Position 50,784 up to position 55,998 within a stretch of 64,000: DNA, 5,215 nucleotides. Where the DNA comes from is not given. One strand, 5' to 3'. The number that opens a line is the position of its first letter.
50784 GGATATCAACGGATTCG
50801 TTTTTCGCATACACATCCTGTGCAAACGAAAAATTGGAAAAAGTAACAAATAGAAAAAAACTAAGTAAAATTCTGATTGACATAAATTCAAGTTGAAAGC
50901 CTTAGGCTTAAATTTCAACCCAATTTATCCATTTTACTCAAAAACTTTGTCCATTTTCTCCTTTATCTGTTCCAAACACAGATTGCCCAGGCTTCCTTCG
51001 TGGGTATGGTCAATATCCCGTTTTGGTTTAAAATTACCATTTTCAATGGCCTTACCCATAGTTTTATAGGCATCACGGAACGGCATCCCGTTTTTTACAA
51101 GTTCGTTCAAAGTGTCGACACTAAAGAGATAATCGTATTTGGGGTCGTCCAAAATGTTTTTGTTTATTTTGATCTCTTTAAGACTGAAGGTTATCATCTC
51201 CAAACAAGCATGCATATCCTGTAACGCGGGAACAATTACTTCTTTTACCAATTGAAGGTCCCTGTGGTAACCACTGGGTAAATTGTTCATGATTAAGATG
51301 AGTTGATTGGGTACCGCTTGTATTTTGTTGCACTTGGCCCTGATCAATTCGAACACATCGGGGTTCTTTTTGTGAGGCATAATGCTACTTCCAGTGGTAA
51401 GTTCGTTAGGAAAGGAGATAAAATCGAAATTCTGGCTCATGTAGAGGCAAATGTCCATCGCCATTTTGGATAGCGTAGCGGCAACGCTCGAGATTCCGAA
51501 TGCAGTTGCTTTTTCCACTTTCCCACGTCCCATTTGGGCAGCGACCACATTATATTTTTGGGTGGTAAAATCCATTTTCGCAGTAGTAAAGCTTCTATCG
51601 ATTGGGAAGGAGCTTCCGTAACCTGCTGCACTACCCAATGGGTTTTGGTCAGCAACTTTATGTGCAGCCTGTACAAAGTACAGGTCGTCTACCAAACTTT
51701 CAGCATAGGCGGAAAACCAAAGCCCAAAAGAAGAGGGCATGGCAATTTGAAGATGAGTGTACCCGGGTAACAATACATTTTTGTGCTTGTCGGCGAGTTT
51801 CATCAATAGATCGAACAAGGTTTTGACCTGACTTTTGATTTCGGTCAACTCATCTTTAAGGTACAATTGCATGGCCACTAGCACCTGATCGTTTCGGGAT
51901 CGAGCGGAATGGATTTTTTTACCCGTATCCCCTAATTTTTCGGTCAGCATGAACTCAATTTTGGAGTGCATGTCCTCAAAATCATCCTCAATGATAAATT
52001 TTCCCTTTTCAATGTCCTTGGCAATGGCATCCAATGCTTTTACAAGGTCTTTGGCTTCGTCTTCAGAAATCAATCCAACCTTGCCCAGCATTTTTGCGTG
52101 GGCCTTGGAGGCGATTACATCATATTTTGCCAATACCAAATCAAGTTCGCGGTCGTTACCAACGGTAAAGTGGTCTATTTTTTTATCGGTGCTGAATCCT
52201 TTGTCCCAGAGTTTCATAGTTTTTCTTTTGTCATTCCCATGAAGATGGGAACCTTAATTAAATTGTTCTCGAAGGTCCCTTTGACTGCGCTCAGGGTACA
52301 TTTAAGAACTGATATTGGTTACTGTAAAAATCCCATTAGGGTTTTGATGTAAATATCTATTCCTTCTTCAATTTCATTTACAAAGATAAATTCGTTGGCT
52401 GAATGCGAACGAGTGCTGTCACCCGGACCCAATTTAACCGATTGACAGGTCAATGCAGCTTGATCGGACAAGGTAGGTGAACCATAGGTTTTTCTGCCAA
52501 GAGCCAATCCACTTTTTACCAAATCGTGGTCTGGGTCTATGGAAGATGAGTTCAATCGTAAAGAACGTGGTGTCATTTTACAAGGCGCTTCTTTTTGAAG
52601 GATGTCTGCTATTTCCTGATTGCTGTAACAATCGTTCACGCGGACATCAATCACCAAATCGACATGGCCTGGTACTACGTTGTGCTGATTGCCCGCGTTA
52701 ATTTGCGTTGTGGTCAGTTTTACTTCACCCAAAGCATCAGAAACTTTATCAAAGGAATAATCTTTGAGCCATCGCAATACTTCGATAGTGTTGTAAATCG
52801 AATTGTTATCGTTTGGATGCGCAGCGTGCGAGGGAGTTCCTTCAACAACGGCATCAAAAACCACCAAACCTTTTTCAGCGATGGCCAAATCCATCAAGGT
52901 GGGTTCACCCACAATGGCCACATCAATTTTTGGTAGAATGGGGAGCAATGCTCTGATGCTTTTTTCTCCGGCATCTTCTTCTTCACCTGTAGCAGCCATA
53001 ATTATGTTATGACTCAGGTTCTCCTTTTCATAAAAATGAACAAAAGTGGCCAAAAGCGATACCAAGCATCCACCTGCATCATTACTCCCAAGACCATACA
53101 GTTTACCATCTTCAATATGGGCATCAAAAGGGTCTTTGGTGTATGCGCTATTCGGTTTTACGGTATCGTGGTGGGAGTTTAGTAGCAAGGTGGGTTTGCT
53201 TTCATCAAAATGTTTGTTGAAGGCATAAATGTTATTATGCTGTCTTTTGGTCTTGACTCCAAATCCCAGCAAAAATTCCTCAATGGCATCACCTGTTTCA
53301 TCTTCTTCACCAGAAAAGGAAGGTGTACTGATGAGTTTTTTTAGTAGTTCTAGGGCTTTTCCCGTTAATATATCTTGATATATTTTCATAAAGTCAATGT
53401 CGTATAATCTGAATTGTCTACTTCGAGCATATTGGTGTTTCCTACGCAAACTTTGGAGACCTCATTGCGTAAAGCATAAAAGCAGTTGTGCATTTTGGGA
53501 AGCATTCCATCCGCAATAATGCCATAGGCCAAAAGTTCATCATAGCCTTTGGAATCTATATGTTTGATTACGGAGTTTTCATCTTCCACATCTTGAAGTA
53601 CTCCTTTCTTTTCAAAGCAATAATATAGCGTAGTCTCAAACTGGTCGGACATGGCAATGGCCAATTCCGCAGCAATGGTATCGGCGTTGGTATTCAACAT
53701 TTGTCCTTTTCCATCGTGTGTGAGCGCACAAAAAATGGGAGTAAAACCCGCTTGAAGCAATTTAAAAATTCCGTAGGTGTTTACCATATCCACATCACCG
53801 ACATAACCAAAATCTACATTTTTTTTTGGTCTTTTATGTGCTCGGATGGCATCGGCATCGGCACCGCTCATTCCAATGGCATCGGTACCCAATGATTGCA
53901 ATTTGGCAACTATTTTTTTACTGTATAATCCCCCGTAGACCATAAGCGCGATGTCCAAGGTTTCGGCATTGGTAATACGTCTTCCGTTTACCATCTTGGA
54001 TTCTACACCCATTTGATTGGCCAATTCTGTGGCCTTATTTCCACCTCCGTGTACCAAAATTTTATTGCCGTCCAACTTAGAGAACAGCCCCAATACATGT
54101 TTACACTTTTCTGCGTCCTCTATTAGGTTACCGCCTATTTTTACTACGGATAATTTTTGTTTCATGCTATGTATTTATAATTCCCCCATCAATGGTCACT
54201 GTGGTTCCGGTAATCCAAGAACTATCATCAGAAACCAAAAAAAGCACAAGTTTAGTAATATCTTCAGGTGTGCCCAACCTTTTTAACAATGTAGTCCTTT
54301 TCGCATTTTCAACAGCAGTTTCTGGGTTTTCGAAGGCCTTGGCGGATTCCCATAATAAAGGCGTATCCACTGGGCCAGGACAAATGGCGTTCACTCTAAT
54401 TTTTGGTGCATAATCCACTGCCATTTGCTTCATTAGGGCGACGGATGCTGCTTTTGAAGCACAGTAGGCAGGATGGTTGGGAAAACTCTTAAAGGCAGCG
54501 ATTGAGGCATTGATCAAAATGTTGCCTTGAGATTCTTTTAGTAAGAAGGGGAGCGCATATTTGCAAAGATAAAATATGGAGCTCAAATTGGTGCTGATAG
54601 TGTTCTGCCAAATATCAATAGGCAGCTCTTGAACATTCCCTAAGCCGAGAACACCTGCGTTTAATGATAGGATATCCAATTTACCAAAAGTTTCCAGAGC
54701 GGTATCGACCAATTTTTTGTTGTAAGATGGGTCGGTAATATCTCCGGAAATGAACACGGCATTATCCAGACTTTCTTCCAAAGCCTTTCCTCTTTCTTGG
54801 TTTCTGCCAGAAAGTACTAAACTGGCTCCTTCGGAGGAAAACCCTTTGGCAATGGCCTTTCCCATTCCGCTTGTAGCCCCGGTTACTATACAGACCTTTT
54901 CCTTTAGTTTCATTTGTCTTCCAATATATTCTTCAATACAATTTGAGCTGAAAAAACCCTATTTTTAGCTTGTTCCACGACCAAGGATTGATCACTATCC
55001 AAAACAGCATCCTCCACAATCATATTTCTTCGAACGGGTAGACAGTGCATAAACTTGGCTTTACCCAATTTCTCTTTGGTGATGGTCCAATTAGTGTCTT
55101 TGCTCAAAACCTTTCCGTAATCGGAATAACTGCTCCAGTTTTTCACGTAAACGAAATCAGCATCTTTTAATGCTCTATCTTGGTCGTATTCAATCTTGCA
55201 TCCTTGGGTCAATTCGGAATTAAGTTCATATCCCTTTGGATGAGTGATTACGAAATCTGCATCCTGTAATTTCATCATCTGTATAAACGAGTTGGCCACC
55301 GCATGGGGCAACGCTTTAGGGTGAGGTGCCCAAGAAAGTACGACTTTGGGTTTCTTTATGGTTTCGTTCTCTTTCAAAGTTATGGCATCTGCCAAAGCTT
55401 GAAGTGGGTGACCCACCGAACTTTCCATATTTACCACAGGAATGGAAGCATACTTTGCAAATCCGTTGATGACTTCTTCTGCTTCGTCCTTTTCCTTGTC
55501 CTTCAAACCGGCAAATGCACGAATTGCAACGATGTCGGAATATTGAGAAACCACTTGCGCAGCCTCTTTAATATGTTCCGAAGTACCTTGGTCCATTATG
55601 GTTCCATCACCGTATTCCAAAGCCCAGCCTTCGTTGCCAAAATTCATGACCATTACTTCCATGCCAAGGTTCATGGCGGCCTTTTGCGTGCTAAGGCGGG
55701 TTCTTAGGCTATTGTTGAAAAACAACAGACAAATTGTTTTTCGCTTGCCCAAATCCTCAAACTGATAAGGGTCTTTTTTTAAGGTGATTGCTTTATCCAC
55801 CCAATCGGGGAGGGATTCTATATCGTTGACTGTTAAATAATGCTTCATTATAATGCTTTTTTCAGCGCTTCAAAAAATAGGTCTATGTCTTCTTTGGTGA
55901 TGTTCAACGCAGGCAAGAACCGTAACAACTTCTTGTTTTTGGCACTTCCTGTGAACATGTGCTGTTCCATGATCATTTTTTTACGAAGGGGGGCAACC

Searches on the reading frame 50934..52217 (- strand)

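Call 6: search_protein_families(library=ncbifam, proteins=[window:50934-52217:-])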
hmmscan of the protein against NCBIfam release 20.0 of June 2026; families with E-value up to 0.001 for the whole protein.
window:50934-52217:- (427 aa): 19 families
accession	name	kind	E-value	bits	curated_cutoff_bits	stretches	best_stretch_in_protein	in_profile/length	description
TIGR00838.1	argH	equivalog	4.5e-104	349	279.5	1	10-394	10-393/455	argininosuccinate lyase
NF008964.0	PRK12308.1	equivalog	3.2e-82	276.8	657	1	1-393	1-394/624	argininosuccinate lyase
NF005000.0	PRK06389.1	equivalog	2.3e-56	191.7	388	1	1-400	1-392/434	argininosuccinate lyase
NF002563.0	PRK02186.1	subfamily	7.7e-44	150.2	625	1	36-394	444-804/890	argininosuccinate lyase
NF052535.1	CoM_syn_XcbC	exception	1.8e-34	119.3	575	1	36-411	42-412/495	2-phosphosulfolactate phosphatase XcbC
NF005218.0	PRK06705.1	equivalog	7e-33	114.1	883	1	35-402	43-411/502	argininosuccinate lyase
TIGR00928.1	purB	equivalog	3.8e-27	95.1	326.2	1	39-387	29-381/436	adenylosuccinate lyase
TIGR02426.1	protocat_pcaB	equivalog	3.5e-22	78.8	355.75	1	38-298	29-287/338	3-carboxy-cis,cis-muconate cycloisomerase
NF006500.1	PRK08937.2-4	subfamily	1.5e-17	63.6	626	1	38-322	37-319/448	adenylosuccinate lyase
NF008909.0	PRK12273.1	subfamily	3.2e-17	62.6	510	1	102-302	137-345/474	aspartate ammonia-lyase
NF006554.0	PRK09053.1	equivalog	1.4e-16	60.4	595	1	99-286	100-288/453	3-carboxy-cis,cis-muconate cycloisomerase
TIGR00839.1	aspA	equivalog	3.4e-14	52.6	681.2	1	101-363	131-402/468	aspartate ammonia-lyase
NF004631.0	PRK05975.1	equivalog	9.5e-14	51.1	371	1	39-291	39-287/352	3-carboxy-cis,cis-muconate cycloisomerase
NF006764.0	PRK09285.1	equivalog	3.8e-13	48.6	446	1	85-357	94-375/456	adenylosuccinate lyase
TIGR00979.1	fumC_II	equivalog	8.6e-13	47.8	664.75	1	102-371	131-410/458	class II fumarate hydratase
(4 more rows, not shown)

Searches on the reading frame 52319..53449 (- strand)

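Call 6: search_protein_families(library=ncbifam, proteins=[window:52319-53449:-])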
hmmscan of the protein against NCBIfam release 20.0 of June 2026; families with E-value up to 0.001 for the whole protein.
window:52319-53449:- (376 aa): 49 families (the best 25 are shown)
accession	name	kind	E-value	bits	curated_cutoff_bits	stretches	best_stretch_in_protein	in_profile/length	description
TIGR01910.1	DapE-ArgE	subfamily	5.4e-39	134.4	217.6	1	33-366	1-373/373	ArgE/DapE family deacylase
NF009557.0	PRK13009.1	equivalog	7.3e-37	127.4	284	1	31-374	4-374/377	succinyl-diaminopimelate desuccinylase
NF006399.0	PRK08651.1-2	equivalog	3.4e-32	112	381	1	82-363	63-393/405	succinyl-diaminopimelate desuccinylase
NF006365.0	PRK08588.1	subfamily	2.6e-31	109.3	289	1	31-376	8-382/383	succinyl-diaminopimelate desuccinylase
NF005710.0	PRK07522.1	subfamily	4e-31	108.6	412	1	31-297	9-292/391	acetylornithine deacetylase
TIGR01246.1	dapE_proteo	equivalog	5.8e-29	101.2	361.8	1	33-283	2-267/370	succinyl-diaminopimelate desuccinylase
NF009555.0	PRK13004.1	equivalog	6.1e-29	101.1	321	1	31-282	16-273/399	YgeY family selenium metabolism-linked hydrolase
TIGR01900.1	dapE-gram_pos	equivalog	3.9e-28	98.4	304.2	1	30-368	3-347/351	succinyl-diaminopimelate desuccinylase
TIGR01892.1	AcOrn-deacetyl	equivalog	4e-27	95.2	297.7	1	35-363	2-357/365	acetylornithine deacetylase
TIGR01902.1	dapE-lys-deAc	subfamily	8.1e-27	94.4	163.1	1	34-373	1-336/340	N-acetyl-ornithine/N-acetyl-lysine deacetylase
NF006402.0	PRK08651.1-5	equivalog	8.6e-27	94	369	1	75-307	48-280/369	succinyl-diaminopimelate desuccinylase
NF003367.0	PRK04443.1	equivalog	2.1e-26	93.1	363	1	30-367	7-338/349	[LysW]-lysine hydrolase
NF003474.0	PRK05111.1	equivalog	1.4e-25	90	460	1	35-367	11-373/383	acetylornithine deacetylase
NF001747.0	PRK00466.1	equivalog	5.5e-25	87.9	288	1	22-372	2-340/346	N-acetyl-lysine deacetylase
NF006400.0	PRK08651.1-3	equivalog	1.2e-21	77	374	1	79-273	77-287/410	succinyl-diaminopimelate desuccinylase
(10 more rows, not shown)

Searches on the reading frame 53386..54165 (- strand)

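Call 6: search_protein_families(library=ncbifam, proteins=[window:53386-54165:-])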
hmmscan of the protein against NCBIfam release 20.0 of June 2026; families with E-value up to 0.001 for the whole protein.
window:53386-54165:- (259 aa): 9 families
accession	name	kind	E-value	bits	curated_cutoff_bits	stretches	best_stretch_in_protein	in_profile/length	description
TIGR00761.1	argB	equivalog_domain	7.8e-53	179.4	151.3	1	6-240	2-230/231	acetylglutamate kinase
NF010659.0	PRK14058.1-1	equivalog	4.5e-33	114.5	223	1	7-245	3-250/267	[LysW]-aminoadipate kinase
NF010662.0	PRK14058.1-4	equivalog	5.7e-27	94.5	194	1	6-244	2-244/264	[LysW]-aminoadipate/[LysW]-glutamate kinase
NF003387.0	PRK04531.1-2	equivalog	1.9e-23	82.6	426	1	2-237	35-259/441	acetylglutamate kinase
NF010661.0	PRK14058.1-3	equivalog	4.2e-21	75.2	251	1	7-246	4-255/283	acetylglutamate/acetylaminoadipate kinase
NF003386.0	PRK04531.1-1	equivalog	9.2e-18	64.4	417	1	4-225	42-253/442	acetylglutamate kinase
NF010660.0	PRK14058.1-2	equivalog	4.8e-14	52.8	241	1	6-243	2-241/249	[LysW]-aminoadipate/[LysW]-glutamate kinase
NF003641.0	PRK05279.1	equivalog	8e-12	44.7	344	1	2-237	24-262/441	amino-acid N-acetyltransferase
TIGR01890.1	N-Ac-Glu-synth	equivalog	5.6e-11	42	202.85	1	2-191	16-208/429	amino-acid N-acetyltransferase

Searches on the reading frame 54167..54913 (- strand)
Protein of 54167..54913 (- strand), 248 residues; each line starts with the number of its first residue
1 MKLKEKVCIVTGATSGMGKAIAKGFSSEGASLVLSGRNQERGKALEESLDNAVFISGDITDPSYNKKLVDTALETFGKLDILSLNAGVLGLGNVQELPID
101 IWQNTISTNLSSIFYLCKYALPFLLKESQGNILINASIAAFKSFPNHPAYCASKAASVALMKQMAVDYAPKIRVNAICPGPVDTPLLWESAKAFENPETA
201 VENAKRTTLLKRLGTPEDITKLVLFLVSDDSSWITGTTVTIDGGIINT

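Call 6: search_protein_families(library=ncbifam, proteins=[window:54167-54913:-])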
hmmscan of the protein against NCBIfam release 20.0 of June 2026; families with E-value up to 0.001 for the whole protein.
window:54167-54913:- (248 aa): 236 families (the best 25 are shown)
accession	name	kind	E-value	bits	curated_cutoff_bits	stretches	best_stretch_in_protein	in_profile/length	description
NF005559.1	PRK07231.1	subfamily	2.8e-65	220.3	215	1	3-246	2-248/249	glucose 1-dehydrogenase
NF004791.0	PRK06138.1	equivalog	1.9e-64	217.4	312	1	1-245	1-249/252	SDR family oxidoreductase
NF052558.1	MBtsdlDhBudC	equivalog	1.3e-61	208.3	270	1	4-245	2-241/250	meso-2,3-butanediol dehydrogenase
NF005681.0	PRK07478.1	subfamily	8.8e-61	205.5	267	1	2-245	3-249/254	SDR family oxidoreductase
NF004203.0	PRK05653.2-4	subfamily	4.6e-54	183.5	313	1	1-244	2-255/260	3-oxoacyl-ACP reductase FabG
NF005007.0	PRK06398.1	equivalog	4.9e-54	183.2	341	1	2-245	4-245/259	aldose dehydrogenase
NF004818.0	PRK06172.1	equivalog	2.1e-52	178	336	1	1-246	3-251/253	SDR family oxidoreductase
NF033173.0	anticapsin_BacC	exception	4.2e-52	177.1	525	1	3-245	2-249/252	dihydroanticapsin 7-dehydrogenase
NF004713.0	PRK06057.1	equivalog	1.4e-51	175.4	404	1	2-246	6-250/257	3-oxoacyl-ACP reductase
NF005309.0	PRK06841.1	subfamily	3.2e-51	174.3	286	1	2-244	12-251/255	GolD/DthD family dehydrogenase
NF009468.0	PRK12826.1-4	equivalog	8.8e-51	173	318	1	2-246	4-248/256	SDR family oxidoreductase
NF009466.0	PRK12826.1-2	subfamily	2e-49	168.3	222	1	5-245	3-244/248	3-oxoacyl-ACP reductase FabG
NF009093.0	PRK12429.1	subfamily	2.6e-49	167.8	258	1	1-245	1-256/259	3-hydroxybutyrate dehydrogenase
NF006080.0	PRK08226.1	equivalog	5.5e-49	167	356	1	2-244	3-252/263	SDR family oxidoreductase UcpA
NF005075.0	PRK06500.1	equivalog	8.6e-49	166.2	336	1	2-246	3-247/249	SDR family oxidoreductase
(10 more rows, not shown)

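Call 50: search_protein_families(library=pfam, proteins=[window:54167-54913:-], max_evalue=0.00001)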
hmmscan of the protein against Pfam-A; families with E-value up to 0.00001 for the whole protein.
window:54167-54913:- (248 aa): 4 families
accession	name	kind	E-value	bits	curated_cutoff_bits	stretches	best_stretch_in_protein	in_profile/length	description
PF13561.12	adh_short_C2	-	2e-61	208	27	1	12-245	1-235/236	Enoyl-(Acyl carrier protein) reductase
PF00106.31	adh_short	-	4.1e-52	176.9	26.6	1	6-190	1-190/195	short chain dehydrogenase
PF23441.1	SDR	-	6e-12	45.9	27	1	4-245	6-255/258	SDR-like rossmann domain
PF08659.16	KR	-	3.7e-08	33.9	22.6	1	8-165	3-164/180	KR domain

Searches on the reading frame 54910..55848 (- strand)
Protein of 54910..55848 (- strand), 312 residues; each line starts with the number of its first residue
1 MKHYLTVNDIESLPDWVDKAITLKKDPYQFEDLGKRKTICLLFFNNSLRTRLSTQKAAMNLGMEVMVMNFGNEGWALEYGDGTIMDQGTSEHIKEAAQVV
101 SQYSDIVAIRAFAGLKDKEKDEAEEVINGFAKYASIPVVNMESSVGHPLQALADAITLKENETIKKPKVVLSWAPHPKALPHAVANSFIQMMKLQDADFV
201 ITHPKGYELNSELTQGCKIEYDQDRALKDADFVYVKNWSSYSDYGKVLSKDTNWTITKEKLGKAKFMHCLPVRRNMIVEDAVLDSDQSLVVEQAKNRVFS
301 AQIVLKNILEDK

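Call 6: search_protein_families(library=ncbifam, proteins=[window:54910-55848:-])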
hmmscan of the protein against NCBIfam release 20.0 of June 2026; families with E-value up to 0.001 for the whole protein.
window:54910-55848:- (312 aa): 16 families
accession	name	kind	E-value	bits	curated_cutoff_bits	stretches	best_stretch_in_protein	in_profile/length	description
NF003384.0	PRK04523.1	equivalog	4.4e-83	279.1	288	1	1-309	3-333/336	N-acetylornithine carbamoyltransferase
NF001986.0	PRK00779.1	subfamily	8.6e-46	156.5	306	1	1-310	5-305/307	ornithine carbamoyltransferase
TIGR00658.1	orni_carb_tr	equivalog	8e-39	133.6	280.85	1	3-309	2-303/304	ornithine carbamoyltransferase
TIGR04384.1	putr_carbamoyl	exception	1.8e-30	106.2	500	1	29-307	31-305/330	putrescine carbamoyltransferase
NF011380.0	PRK14805.1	equivalog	2.3e-29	102.4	421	1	1-310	1-301/302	ornithine carbamoyltransferase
NF002032.1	PRK00856.1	equivalog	1.1e-23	83.9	263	1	13-308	14-296/297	aspartate carbamoyltransferase catalytic subunit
TIGR00670.1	asp_carb_tr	equivalog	2.5e-20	72.8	236.95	1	14-309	15-303/304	aspartate carbamoyltransferase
TIGR03316.1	ygeW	equivalog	1.3e-17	63.8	500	1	42-242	63-273/391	knotted carbamoyltransferase YgeW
NF003286.0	PRK04284.1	subfamily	1.6e-17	63.6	515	1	23-305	30-326/332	ornithine carbamoyltransferase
NF005538.0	PRK07200.1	equivalog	1.1e-16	60.9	453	1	42-242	66-276/396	knotted carbamoyltransferase YgeW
NF002470.0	PRK01713.1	equivalog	8.6e-14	51.7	545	1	34-275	44-280/334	ornithine carbamoyltransferase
NF009213.0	PRK12562.1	subfamily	1.5e-13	50.9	559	1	11-244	21-240/334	ornithine carbamoyltransferase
NF011379.0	PRK14804.1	equivalog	4.8e-11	42.3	373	1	12-310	19-310/311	ornithine carbamoyltransferase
NF006046.0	PRK08192.1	equivalog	8.2e-08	31.9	512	1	40-161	49-150/339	aspartate carbamoyltransferase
NF008853.0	PRK11891.1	equivalog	4.6e-07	28.8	560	1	40-169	131-239/430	aspartate carbamoyltransferase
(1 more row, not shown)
